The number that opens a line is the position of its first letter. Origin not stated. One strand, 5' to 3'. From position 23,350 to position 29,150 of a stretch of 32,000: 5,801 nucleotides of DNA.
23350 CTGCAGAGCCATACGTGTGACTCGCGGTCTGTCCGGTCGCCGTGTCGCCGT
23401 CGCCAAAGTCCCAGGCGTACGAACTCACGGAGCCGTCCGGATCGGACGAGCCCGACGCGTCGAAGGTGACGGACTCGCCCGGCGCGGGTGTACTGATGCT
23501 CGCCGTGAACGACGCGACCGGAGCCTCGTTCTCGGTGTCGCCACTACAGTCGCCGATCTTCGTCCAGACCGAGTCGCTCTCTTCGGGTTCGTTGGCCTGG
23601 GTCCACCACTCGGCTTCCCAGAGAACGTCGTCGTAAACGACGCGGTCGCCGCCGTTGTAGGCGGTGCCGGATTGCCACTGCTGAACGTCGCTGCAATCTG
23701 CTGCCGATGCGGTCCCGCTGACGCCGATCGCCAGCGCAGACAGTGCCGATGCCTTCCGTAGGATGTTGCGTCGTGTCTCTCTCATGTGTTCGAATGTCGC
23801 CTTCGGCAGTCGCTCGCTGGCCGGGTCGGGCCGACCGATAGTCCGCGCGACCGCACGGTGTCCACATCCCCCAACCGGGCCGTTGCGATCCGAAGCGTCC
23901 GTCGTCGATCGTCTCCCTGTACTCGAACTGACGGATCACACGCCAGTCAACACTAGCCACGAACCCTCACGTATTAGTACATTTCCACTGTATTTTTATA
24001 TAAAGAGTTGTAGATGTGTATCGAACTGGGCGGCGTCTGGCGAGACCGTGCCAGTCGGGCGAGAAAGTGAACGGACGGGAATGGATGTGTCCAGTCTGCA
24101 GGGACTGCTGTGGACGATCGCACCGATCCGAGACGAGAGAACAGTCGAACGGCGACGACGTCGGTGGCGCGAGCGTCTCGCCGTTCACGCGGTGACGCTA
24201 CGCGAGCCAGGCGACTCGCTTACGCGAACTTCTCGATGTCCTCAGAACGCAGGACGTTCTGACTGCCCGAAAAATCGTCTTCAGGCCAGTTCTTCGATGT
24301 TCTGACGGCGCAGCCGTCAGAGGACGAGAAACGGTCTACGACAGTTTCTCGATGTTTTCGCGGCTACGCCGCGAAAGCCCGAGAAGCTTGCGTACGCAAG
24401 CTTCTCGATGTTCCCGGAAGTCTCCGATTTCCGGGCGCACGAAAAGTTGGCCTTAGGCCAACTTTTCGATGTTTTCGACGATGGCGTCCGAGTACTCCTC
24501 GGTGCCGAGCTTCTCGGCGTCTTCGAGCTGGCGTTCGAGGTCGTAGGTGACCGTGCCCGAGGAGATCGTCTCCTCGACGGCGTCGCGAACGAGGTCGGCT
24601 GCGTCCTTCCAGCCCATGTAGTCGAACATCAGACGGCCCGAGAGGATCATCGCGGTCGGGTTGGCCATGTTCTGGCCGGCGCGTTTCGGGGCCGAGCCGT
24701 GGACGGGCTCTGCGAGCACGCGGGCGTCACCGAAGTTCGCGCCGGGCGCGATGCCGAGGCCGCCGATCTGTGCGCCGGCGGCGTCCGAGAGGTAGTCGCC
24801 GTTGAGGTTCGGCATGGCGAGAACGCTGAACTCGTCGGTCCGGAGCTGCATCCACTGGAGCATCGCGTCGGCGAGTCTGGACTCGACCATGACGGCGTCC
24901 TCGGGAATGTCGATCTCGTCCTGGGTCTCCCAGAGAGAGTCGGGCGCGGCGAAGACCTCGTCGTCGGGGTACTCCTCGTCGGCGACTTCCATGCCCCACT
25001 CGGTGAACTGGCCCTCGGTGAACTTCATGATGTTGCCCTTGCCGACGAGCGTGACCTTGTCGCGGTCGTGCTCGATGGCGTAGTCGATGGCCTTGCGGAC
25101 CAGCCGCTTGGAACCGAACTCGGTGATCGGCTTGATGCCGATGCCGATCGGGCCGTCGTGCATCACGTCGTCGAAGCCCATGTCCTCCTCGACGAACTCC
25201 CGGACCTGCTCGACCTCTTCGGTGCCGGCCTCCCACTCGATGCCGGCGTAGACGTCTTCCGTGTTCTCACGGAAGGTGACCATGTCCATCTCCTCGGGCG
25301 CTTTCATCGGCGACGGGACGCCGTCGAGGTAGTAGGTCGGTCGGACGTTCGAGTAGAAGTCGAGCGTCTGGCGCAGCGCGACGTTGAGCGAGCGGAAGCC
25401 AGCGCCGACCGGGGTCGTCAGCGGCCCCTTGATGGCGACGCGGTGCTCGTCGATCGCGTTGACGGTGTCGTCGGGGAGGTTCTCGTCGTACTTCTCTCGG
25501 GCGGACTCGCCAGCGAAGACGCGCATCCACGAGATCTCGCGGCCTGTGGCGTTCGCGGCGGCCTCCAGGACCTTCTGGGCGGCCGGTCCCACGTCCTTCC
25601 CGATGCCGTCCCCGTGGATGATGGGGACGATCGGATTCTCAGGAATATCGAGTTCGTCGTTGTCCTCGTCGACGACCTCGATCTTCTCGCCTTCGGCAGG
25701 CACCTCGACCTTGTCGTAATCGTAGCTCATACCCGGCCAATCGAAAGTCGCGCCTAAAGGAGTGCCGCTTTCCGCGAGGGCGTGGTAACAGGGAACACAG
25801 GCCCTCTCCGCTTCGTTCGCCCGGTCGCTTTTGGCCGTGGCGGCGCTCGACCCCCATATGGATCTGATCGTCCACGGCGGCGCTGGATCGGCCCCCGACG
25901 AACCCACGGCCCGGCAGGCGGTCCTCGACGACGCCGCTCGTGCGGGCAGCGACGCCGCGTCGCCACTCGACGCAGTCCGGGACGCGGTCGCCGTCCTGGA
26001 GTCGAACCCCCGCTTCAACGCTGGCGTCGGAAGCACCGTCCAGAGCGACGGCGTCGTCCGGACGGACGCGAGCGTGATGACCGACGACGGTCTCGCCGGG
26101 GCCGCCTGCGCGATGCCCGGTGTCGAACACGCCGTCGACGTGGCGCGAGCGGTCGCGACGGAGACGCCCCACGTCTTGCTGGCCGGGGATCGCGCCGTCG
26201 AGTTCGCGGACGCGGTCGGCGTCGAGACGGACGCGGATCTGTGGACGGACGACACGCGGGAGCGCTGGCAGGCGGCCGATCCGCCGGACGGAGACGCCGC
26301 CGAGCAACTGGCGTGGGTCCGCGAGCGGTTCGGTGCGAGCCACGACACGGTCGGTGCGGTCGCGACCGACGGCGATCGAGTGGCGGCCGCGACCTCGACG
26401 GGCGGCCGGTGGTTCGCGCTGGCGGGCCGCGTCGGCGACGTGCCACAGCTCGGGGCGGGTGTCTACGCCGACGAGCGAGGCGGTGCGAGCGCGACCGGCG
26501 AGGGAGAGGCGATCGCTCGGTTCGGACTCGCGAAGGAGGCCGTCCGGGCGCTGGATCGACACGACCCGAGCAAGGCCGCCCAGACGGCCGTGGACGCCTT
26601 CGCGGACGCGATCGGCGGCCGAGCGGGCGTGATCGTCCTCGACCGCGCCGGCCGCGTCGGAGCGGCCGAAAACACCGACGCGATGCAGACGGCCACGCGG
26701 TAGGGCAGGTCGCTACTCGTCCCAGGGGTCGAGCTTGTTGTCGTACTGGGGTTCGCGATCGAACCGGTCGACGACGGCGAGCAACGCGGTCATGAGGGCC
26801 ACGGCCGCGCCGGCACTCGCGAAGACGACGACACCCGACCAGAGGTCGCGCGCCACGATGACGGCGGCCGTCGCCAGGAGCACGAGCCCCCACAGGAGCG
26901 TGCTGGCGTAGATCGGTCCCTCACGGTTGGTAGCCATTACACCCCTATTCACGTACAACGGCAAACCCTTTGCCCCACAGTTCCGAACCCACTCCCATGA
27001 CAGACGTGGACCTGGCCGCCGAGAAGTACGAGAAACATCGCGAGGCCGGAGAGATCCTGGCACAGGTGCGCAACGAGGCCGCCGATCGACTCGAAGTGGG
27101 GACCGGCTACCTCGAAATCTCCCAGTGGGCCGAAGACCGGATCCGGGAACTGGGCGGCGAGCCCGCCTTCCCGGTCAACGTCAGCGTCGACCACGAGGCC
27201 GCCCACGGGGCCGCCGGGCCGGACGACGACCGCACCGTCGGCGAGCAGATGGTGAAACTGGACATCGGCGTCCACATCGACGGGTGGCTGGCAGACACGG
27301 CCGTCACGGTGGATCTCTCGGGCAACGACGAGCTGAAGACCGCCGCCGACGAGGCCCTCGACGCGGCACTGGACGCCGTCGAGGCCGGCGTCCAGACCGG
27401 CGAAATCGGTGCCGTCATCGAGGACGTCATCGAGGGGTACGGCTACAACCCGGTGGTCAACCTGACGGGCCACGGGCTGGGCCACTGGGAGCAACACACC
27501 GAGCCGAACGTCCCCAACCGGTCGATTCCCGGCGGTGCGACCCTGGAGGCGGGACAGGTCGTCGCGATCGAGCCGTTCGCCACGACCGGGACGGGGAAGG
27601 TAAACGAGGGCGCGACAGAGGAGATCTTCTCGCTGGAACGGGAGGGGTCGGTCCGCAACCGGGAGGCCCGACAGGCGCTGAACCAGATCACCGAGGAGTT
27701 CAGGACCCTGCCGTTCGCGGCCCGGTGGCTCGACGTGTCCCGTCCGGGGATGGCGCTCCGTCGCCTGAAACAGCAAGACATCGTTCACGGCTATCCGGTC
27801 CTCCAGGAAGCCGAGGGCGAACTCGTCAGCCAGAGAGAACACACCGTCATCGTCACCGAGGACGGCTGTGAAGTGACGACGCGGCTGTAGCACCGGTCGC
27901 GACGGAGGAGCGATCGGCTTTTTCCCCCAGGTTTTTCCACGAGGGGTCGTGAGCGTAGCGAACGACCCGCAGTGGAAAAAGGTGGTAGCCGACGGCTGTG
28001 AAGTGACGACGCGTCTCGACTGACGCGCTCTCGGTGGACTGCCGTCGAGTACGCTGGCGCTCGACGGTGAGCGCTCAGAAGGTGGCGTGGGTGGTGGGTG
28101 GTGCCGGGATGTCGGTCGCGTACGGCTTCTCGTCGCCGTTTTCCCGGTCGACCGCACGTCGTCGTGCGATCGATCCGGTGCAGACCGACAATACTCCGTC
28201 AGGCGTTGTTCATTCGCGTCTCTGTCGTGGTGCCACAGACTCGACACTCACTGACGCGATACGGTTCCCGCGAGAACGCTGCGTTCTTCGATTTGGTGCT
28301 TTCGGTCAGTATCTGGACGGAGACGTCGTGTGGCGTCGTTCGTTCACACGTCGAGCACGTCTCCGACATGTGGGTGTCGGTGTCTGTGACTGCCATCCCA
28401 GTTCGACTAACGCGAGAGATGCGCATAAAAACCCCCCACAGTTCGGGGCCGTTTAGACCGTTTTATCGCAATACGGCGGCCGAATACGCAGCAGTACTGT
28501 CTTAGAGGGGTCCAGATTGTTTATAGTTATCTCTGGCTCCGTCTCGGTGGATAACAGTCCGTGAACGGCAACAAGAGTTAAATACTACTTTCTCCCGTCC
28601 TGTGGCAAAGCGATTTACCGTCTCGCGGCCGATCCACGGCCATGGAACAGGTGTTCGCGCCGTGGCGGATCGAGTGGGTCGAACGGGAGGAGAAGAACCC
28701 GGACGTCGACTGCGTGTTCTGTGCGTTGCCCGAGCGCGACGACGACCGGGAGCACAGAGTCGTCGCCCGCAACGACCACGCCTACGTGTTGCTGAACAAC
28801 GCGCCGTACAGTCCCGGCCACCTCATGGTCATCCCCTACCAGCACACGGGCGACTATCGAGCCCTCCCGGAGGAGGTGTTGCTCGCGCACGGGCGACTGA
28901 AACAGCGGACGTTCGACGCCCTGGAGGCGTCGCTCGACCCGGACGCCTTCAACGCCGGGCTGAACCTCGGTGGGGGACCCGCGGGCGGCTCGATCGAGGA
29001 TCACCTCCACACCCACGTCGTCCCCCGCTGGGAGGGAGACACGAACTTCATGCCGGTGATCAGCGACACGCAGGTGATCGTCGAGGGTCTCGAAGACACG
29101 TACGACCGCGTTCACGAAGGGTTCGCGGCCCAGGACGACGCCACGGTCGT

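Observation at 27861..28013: Perfect 23-bp duplication of the map 3' end flanks a 107-bp palindromic insert that rewrites the C-terminus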

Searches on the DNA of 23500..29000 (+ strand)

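Call 11: search_rna_families(source=window, start=23500, end=29000, threshold=evalue, max_evalue=1)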
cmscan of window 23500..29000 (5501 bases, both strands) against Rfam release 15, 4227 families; matches with E-value up to 1: 1.
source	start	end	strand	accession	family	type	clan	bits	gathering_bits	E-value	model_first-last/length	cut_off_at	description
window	25048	25178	+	RF02812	asponA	Gene; antisense;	-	16.9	113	0.089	23-160/295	no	anti ponA RNA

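Call 18: search_dna_similar(query=window:27884-27990:+, collection=plasmids, mode=distant, max_evalue=1)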
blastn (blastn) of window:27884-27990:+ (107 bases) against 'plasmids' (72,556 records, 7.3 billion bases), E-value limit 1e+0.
Records with a match: 2; places in all: 2; records where one place covers at least 80% of the query: 0.
Best place of each record, by identity: 80-90% 1; 60-80% 1.
By first word of the organism name: Haloarcula 1; Yoonia 1.
By predicted mobility (MOB-suite, as given by PLSDB): non-mobilizable 1; mobilizable 1.
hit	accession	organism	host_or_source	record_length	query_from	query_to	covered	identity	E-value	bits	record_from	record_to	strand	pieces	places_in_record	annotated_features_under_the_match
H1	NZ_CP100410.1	Haloarcula marina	cell culture,sediment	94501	24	103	75%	75.3%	2e-3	48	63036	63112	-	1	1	none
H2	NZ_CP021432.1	Yoonia vestfoldensis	Skeletonema marinoi strain RO5AC,Cell ...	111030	47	83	35%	83.8%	3e-1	41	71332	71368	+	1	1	strawberry notch-like NTP hydrolase domain-containing protein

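Call 19: search_dna_similar(query=window:27884-27990:+, collection=phages, mode=distant, max_evalue=1)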
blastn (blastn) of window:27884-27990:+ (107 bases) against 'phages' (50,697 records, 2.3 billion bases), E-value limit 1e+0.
Records with a match: 1; places in all: 1; records where one place covers at least 80% of the query: 0.
Best place of each record, by identity: 90-95% 1.
By first word of the organism name: Bacteriophage 1.
By host as written in the record: - 1.
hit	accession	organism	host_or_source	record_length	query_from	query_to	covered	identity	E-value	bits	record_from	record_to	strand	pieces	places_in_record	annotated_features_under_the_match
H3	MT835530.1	Bacteriophage sp.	human fecal samples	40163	10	35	24%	92.3%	3e-1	39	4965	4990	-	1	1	record has no annotation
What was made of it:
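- Tried and rejected: BLAST of the insert against phage records gave only a chance hit (call 19).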

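Call 20: get_annotated_region(hit=H1, flank=1500)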
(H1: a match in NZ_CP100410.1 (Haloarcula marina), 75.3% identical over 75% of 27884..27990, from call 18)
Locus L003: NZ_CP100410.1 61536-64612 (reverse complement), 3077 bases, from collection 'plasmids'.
description: Halomicroarcula marina strain YSSS71 plasmid unnamed3, complete sequence
organism: Haloarcula marina (NCBI taxid 2961574)
taxonomy: Archaea; Euryarchaeota; Halobacteria; Halobacteriales; Haloarculaceae; Haloarcula; Haloarcula marina
host: -; source: cell culture,sediment; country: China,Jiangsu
typing (MOB-suite, as given by PLSDB): non-mobilizable; mating-pair formation MPF_T
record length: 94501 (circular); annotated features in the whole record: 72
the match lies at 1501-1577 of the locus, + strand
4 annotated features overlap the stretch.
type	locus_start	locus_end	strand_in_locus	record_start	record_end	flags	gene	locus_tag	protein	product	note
CDS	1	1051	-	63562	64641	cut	-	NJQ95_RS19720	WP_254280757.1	nucleoid-associated protein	-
CDS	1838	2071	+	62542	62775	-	-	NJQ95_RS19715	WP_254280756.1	hypothetical protein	-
CDS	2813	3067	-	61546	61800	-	-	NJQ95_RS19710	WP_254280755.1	type II toxin-antitoxin system HicA family toxin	-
CDS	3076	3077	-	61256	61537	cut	-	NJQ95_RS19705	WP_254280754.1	type II toxin-antitoxin system HicB family antitoxin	-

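Call 73: search_rna_families(sources=[L107, L089, L082, L013, L029, L111, L127, L131], threshold=evalue, max_evalue=0.1)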
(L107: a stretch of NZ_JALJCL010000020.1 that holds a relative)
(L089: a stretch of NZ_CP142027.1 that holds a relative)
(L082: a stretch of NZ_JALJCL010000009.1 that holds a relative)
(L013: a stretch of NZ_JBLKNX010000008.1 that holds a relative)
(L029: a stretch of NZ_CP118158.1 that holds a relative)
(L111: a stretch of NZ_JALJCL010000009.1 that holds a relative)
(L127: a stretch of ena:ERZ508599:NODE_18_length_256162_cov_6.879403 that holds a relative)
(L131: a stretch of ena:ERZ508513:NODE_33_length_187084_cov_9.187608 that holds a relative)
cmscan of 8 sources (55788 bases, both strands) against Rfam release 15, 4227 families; matches with E-value up to 0.1: 1.
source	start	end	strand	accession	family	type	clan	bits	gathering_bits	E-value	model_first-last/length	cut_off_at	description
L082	6409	6456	+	RF04305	HCV_SL1412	Cis-reg;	-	27.1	38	0.036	1-48/48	no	Hepatitis C virus stem-loop SL1412 RNA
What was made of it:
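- No Rfam family matches (calls 11, 73).
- Tried and rejected: Rfam searches of the region and of eight element-bearing loci found no family (calls 11, 73).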
